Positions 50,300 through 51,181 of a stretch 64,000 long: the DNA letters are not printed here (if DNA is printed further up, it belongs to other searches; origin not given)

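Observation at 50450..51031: NDT/SLOG-like domain fused to a ribbon-helix-helix tail: a candidate ligand-sensing transcriptional regulator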

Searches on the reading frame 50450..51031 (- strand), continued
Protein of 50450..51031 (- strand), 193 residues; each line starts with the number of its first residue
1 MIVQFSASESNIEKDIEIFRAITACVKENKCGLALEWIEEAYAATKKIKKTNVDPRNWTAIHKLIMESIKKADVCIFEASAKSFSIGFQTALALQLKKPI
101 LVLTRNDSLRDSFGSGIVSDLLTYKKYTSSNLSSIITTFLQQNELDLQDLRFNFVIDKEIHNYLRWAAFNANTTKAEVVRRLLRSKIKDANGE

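Call 26: find_related_loci(query=A1, collection=genome_contigs, flank=6000)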
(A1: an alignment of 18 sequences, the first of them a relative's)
Query A1 (193 aa) in genome_contigs; peptide patterns used: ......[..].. (x = any residue, [..] = any of these).
23 stretches matched a pattern; 21 encode a relative of the query (tblastn E <= 1e-3); 21 distinct loci.
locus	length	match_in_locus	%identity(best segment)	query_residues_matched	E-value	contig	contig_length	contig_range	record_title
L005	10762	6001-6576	43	1-193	1e-50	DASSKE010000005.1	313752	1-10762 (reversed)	MAG TPA_asm: Candidatus Saccharimonadales bacterium isolate SMAG_U1133 k141_820485, whole genome shotgun sequence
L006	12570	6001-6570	42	1-191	3e-49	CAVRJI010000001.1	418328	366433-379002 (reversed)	MAG: uncultured bacterium isolate MFD01275.bin.1.111 genome assembly, contig: contig_10308, whole genome shotgun sequenc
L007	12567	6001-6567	44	1-192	5e-48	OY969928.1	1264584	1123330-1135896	MAG: uncultured Candidatus Saccharibacteria bacterium isolate MFD04212.bin.c.13 genome assembly, chromosome: 1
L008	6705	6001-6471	50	30-184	4e-47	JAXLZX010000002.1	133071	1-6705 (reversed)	MAG: Candidatus Saccharimonadales bacterium isolate STL-PAT13 C1.59.fa-2, whole genome shotgun sequence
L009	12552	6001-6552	43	1-187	8e-46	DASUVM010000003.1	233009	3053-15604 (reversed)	MAG TPA_asm: Candidatus Saccharimonadales bacterium isolate SMAG_U1815 k141_672616, whole genome shotgun sequence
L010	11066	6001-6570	40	1-189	2e-44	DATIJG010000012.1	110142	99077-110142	MAG TPA_asm: Candidatus Saccharimonadales bacterium isolate SMAG_U15685 k141_168716, whole genome shotgun sequence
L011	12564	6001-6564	38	1-191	3e-44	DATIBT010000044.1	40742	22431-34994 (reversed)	MAG TPA_asm: Candidatus Saccharimonadales bacterium isolate SMAG_U16297 k141_2450537, whole genome shotgun sequence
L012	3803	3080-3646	37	1-191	5e-44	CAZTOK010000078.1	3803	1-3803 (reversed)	MAG TPA_asm: uncultured Candidatus Saccharibacteria bacterium isolate SRP200132_co1_475 genome assembly, contig: NODE_50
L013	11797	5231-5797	40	1-187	9e-44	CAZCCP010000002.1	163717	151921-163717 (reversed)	MAG TPA_asm: uncultured Candidatus Saccharibacteria bacterium isolate SRP200132_co1_638 genome assembly, contig: NODE_74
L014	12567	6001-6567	41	1-187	3e-43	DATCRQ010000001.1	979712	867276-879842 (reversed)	MAG TPA_asm: Candidatus Saccharimonadales bacterium isolate SMAG_U7283 k141_89128, whole genome shotgun sequence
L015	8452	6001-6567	38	1-192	3e-42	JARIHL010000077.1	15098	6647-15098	MAG: Candidatus Saccharibacteria bacterium isolate CullarsAll.DT.39 k141_270198, whole genome shotgun sequence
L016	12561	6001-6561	39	1-192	9e-42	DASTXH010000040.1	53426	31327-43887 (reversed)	MAG TPA_asm: Candidatus Saccharimonadales bacterium isolate SMAG_U2409 k141_414750, whole genome shotgun sequence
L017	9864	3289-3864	37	1-193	2e-41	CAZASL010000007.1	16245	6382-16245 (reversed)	MAG TPA_asm: uncultured Candidatus Saccharibacteria bacterium isolate SRP200132_co1_490 genome assembly, contig: NODE_62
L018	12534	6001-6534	41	1-176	1e-41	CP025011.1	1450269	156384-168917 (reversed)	Candidatus Saccharibacteria bacterium YM_S32_TM7_50_20 chromosome, complete genome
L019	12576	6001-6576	37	1-193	2e-41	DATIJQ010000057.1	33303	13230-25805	MAG TPA_asm: Candidatus Saccharimonas sp. isolate SMAG_U15695 k141_140202, whole genome shotgun sequence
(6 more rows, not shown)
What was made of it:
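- Closest known: DNPH1 / Rcl. Different: Distribution is restricted, so far, to Saccharibacteria (call 26).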

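Call 30: predict_structure(alignment_id=A2)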
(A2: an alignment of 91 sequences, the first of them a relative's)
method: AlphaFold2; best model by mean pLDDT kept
length: 193 residues; sequences in the alignment: 91
mean_pLDDT: 93.2   pTM: 0.79
mean pLDDT of the five models: 93.2, 92.9, 92.9, 92.6, 92.4
residues with pLDDT >= 90: 163; 70-90: 23; 50-70: 7; < 50: 0
segments of 3 or more residues with pLDDT < 50: none
pLDDT, mean of each block of 10 residues (from residue 1): 97 97 98 98 96 96 97 97 94 97 86 81 96 98 74 91 98 95 91 76
secondary structure, 60 per line:
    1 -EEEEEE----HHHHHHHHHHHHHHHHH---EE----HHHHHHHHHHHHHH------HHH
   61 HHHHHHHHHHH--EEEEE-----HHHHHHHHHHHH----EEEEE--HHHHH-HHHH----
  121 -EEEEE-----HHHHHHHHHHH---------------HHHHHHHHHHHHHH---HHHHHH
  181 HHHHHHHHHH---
elements in order: E2-7 H12-28 H38-51 H58-71 E74-78 H84-95 E100-104 H107-111 H113-116 E122-126 H132-142 H158-171 H175-190
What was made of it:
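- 50450..51031 (-): Gene for the 193-aa DNPH1-like/RHH fusion protein. AF2 model with pLDDT 93.2 (call 30).
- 50462..50587 (-): C-terminal ribbon-helix-helix unit (aa 149-190): beta-strand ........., helix 158-171, turn NTT, helix 175-190. AF2 secondary structure (call 30).
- On Ribbon-helix-helix (CopG/Arc/MetJ) superfamily: The AF2 model has an extended segment at 149-157 (unpaired, as expected for a monomer) and helices at 158-171 and 175-190, with pLDDT 74-98 (call 30).
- Checked: RHH tail: the AF2 model shows an extended segment followed by helices 158-171 and 175-190 (call 30).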

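Call 33: fold_search(model_id=the predicted structure, library=pdb)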
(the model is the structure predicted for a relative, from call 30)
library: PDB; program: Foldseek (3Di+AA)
matches with E <= 10: 1136; with E <= 0.001: 82
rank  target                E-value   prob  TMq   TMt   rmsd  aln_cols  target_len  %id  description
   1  9i58_B                1.5e-06  1.00  0.52  0.75   5.1       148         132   16  Crystal structure of DNPH1 bound by compound 31. (released 2025-11-12)
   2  9i57_A                3.9e-06  1.00  0.56  0.73   4.4       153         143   18  Crystal structure of DNPH1 bound by compound 39. (released 2025-11-12)
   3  9i3q_A                4.7e-06  1.00  0.52  0.76   3.8       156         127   15  Crystal structure of DNPH1 bound by compound 2. (released 2025-11-12)
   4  4fyi_D                5.0e-06  1.00  0.53  0.78   4.7       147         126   18  Crystal structure of rcl with 6-cyclopentyl-AMP (released 2013-01-02)
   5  9i6e_A                5.0e-06  1.00  0.53  0.71   4.9       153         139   16  Crystal structure of DNPH1 bound by compound 5. (released 2025-11-12)
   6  4kxl_C                6.0e-06  1.00  0.56  0.78   3.9       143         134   19  Crystal structure of DNPH1 (RCL) with 6-CYCLOPENTYL-AMP (released 2014-02-05)
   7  8rpt_B                6.4e-06  1.00  0.50  0.65   4.7       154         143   16  Crystal structure of human DNPH1 mutant- D80A (released 2024-11-20)
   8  9i57_B                7.2e-06  1.00  0.60  0.81   2.9       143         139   17  Crystal structure of DNPH1 bound by compound 39. (released 2025-11-12)
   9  9i9q_D                7.6e-06  1.00  0.54  0.75   5.2       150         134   17  Crystal structure of DNPH1 bound by compound 2. (released 2025-11-12)
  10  4fyi_A                8.1e-06  1.00  0.55  0.82   3.5       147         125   16  Crystal structure of rcl with 6-cyclopentyl-AMP (released 2013-01-02)
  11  9da5_A                8.1e-06  1.00  0.54  0.81   3.7       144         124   17  Crystal structure of human DNPH1 bound to inhibitor 2c (released 2025-02-05)
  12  4kxm_C                9.1e-06  1.00  0.57  0.81   2.7       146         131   17  Crystal structure of DNPH1 (RCL) WITH N6-ISOPENTENYL-AMP (released 2014-02-05)
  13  4kxm_B                9.1e-06  1.00  0.57  0.81   3.3       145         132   17  Crystal structure of DNPH1 (RCL) WITH N6-ISOPENTENYL-AMP (released 2014-02-05)
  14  4p5d_A                9.1e-06  1.00  0.57  0.75   3.8       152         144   18  CRYSTAL STRUCTURE OF RAT DNPH1 (RCL) WITH 6-NAPHTHYL-PURINE-RIBOSIDE-MONOPHOSPHATE (released 2014-08-20)
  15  9i6e_B                9.1e-06  1.00  0.52  0.73   5.0       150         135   17  Crystal structure of DNPH1 bound by compound 5. (released 2025-11-12)
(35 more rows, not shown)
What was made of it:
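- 50606..51031 (-): N-terminal domain (aa 1-142): Rossmann-like, DNPH1/Rcl-type nucleoside 2-deoxyribosyltransferase-superfamily domain, predicted to be catalytically dead. Foldseek PDB top hits are all DNPH1/Rcl (call 33).
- On Nucleoside 2-deoxyribosyltransferase superfamily, DNPH1/Rcl type (PF05014): The AF2 model gives DNPH1 as the Foldseek top hits with target TM about 0.8 (calls 30, 33).
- Checked: The AF2 model (pLDDT 93.2, call 30) gives DNPH1/Rcl as all top Foldseek PDB matches (TM about 0.8 on the target, call 33).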

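Call 64: find_related_loci(query=A1, collection=viral_contigs, flank=5000)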
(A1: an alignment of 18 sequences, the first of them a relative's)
Query A1 (193 aa) in viral_contigs; peptide patterns used: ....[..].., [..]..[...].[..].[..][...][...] (x = any residue, [..] = any of these).
237 stretches matched a pattern, but none encodes a relative of the query by tblastn (E <= 1e-3).

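Call 71: list_cluster_members(proteins=[P0003, P0019, P0020, P0021, P0022, P0023, P0024, P0025, P0015, P0008])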
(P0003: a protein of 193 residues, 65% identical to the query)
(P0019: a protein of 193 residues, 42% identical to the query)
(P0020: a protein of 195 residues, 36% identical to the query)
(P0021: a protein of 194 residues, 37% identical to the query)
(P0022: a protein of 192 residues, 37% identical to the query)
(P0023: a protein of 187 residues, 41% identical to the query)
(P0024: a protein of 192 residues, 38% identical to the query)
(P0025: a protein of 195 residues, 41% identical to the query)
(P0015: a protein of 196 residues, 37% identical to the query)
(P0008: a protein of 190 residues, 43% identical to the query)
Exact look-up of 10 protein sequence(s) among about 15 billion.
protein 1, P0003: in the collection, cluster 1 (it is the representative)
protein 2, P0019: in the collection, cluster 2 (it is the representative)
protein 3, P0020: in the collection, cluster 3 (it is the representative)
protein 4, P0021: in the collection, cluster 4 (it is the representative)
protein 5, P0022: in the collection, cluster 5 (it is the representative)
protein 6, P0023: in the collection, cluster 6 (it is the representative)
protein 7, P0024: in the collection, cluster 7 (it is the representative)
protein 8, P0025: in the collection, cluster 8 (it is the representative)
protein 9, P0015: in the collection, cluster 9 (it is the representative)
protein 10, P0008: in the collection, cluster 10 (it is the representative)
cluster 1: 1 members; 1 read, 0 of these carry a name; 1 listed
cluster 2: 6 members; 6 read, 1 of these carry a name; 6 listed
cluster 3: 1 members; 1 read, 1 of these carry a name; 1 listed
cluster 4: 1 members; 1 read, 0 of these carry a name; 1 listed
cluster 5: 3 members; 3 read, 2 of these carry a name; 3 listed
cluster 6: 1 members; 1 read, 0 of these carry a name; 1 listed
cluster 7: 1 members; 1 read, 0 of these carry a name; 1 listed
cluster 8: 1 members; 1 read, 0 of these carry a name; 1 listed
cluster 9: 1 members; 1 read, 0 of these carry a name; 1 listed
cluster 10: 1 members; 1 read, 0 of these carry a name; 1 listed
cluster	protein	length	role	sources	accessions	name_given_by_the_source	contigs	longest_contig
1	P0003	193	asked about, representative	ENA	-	-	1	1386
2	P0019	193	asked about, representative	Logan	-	-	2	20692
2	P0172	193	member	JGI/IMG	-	(2Fe-2S) ferredoxin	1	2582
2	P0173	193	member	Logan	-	-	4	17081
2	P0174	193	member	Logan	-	-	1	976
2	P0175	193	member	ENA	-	-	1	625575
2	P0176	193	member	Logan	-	-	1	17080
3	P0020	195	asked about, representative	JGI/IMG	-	hypothetical protein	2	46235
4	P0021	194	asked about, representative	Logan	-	-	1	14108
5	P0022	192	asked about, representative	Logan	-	-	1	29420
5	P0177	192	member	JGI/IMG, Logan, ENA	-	nucleoside 2-deoxyribosyltransferase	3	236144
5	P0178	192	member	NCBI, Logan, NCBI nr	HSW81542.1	MAG TPA: hypothetical protein VLG40_04040 [Candidatus Saccharimonas sp.] | hypothetical protein [Candidatus Saccharimonas sp.]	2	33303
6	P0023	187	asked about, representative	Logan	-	-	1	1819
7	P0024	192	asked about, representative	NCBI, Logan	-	-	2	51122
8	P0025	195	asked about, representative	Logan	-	-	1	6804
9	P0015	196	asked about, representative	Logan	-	-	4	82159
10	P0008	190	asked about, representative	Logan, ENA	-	-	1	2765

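Call 74: find_encoding_contigs(protein=P0002, flank=5000, max_places=2)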
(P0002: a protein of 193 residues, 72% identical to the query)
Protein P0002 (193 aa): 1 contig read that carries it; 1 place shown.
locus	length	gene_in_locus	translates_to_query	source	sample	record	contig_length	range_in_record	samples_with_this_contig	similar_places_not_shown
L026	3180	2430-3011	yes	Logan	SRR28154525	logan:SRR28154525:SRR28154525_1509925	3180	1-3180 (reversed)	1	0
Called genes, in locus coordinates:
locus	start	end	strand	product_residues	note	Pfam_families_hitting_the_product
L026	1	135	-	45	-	?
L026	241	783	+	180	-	PF01928:CYTH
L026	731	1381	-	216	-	PF00625:Guanylate_kin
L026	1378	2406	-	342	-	-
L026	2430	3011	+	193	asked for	-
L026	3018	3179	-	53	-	?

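Call 75: find_encoding_contigs(protein=P0007, flank=5000, max_places=2)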
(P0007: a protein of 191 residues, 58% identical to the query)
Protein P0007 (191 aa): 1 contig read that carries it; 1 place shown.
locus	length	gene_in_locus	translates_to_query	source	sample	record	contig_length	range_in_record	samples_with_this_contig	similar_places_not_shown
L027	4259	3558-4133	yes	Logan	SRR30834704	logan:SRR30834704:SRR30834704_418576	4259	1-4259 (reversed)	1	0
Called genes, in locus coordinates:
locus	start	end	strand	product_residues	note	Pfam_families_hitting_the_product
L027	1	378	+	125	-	?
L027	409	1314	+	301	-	-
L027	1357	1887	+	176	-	PF01928:CYTH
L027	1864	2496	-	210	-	PF00625:Guanylate_kin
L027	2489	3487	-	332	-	-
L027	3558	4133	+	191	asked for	-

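Call 76: find_encoding_contigs(protein=P0006, flank=5000, max_places=2)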
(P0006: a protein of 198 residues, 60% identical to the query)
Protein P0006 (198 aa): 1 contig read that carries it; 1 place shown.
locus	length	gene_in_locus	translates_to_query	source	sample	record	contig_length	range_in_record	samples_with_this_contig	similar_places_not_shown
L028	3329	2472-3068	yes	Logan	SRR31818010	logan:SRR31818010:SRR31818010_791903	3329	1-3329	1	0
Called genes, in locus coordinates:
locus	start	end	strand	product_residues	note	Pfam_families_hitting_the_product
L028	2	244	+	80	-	?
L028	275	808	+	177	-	PF01928:CYTH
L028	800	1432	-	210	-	PF00625:Guanylate_kin, PF01926:MMR_HSR1 (faint)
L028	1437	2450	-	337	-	-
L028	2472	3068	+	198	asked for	-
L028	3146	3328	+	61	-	?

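Call 82: search_dna_similar(query=window:50450-51031:-, collection=phages, mode=protein, max_evalue=0.001, max_rows=10)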
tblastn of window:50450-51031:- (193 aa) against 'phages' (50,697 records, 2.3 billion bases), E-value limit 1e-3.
No match.

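Call 83: search_dna_similar(query=window:50450-51031:-, collection=plasmids, mode=protein, max_evalue=0.001, max_rows=10)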
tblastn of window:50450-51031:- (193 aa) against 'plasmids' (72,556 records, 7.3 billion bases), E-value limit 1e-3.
No match.
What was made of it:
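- The family is absent from IMG/VR, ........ phages and PLSDB plasmids (calls 64, 82, 83).
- Tried and rejected: No hits in IMG/VR, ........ or PLSDB (calls 64, 82, 83).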

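Call 87: search_protein_families(library=pfam, alignment_id=A2, max_evalue=0.01)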
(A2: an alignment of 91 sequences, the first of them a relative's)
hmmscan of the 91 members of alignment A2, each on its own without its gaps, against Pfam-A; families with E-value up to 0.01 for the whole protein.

A. member 1, P0001 (193 aa): 0 families

B. families by the number of members that match (of 91 scanned): 12 families
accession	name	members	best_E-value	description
PF05014.21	Nuc_deoxyrib_tr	48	4.3e-07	Nucleoside 2-deoxyribosyltransferase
PF01402.27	RHH_1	7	4.9e-06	Ribbon-helix-helix protein, copG family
PF12651.13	RHH_3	5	0.00039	Ribbon-helix-helix domain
PF08154.18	NLE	2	0.0016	NLE (NUC135) domain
PF07182.16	DUF1402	1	0.00059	Protein of unknown function (DUF1402)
PF21983.2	NikA-like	1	0.0014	Mobilization protein NikA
PF22555.1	DAM-like-phage1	1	0.0023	Phage DNA Adenine Methylase-like domain 1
PF14148.11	YhdB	1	0.0047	YhdB-like protein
PF03682.18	UPF0158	1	0.0047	Uncharacterised protein family (UPF0158)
PF10723.15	RepB-RCR_reg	1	0.0052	Replication regulatory protein RepB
PF01564.23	Spermine_synth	1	0.0069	Spermine/spermidine synthase domain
PF11071.14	Nuc_deoxyri_tr3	1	0.0078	Nucleoside 2-deoxyribosyltransferase YtoQ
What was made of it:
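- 50606..51031 (-): PF05014 is hit by 48 of 91 members (call 87).
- On Nucleoside 2-deoxyribosyltransferase superfamily, DNPH1/Rcl type (PF05014): 48 of 91 members hit PF05014 (call 87).
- Checked: 48 of 91 members individually hit PF05014 (call 87).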

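Call 91: fold_search(model_id=the predicted structure, library=viral)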
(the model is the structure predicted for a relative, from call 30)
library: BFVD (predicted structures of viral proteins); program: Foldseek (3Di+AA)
matches with E <= 10: 616; with E <= 0.001: 4
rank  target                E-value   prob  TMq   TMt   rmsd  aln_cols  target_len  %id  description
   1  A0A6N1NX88            2.8e-05  1.00  0.58  0.20   3.6       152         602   18  Adenylate kinase [Tupanvirus soda lake]
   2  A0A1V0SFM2            8.9e-05  1.00  0.50  0.68   5.4       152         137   17  Nucleoside 2-deoxyribosyltransferase [Hokovirus HKV1]
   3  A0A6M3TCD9            2.5e-04  1.00  0.52  0.36   5.9       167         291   13  (no name in the UniProt tables at hand)
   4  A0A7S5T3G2            9.4e-04  1.00  0.51  0.56   5.0       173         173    9  (no name in the UniProt tables at hand)
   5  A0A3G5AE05            1.1e-03  1.00  0.50  0.57   4.9       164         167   18  TIR domain-containing protein [Satyrvirus sp.]
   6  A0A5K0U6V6            1.6e-03  1.00  0.47  0.53   6.4       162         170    9  Nucleoside 2-deoxyribosyltransferase [Yasminevirus sp. GU-2018]
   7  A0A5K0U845            1.6e-03  1.00  0.45  0.30  11.8       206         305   11  Nucleoside 2-deoxyribosyltransferase (Fragment) [Yasminevirus sp. GU-2018]
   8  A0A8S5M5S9            1.8e-03  1.00  0.48  0.61   4.6       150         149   13  Nucleoside 2-deoxyribosyltransferase [Podoviridae sp. ctaNW81]
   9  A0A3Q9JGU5            2.1e-03  1.00  0.49  0.57   4.5       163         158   10  (no name in the UniProt tables at hand)
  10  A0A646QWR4            2.2e-03  1.00  0.48  0.60   5.1       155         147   12  (no name in the UniProt tables at hand)
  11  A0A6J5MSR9            2.8e-03  1.00  0.50  0.57   7.9       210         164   10  Nucleoside 2-deoxyribosyltransferase [uncultured Caudovirales phage]
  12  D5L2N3                2.8e-03  1.00  0.43  0.57   5.4       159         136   12  Nucleotidyl transferase [uncultured virus]
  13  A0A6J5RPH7            4.0e-03  1.00  0.42  0.28   3.9       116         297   22  Nucleoside 2-deoxyribosyltransferase [uncultured Caudovirales phage]
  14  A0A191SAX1            4.0e-03  1.00  0.39  0.50  10.9       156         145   15  (no name in the UniProt tables at hand)
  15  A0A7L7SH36            4.5e-03  1.00  0.50  0.64   4.3       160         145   11  Deoxyuridine triphosphatase [Gordonia phage Archimedes]
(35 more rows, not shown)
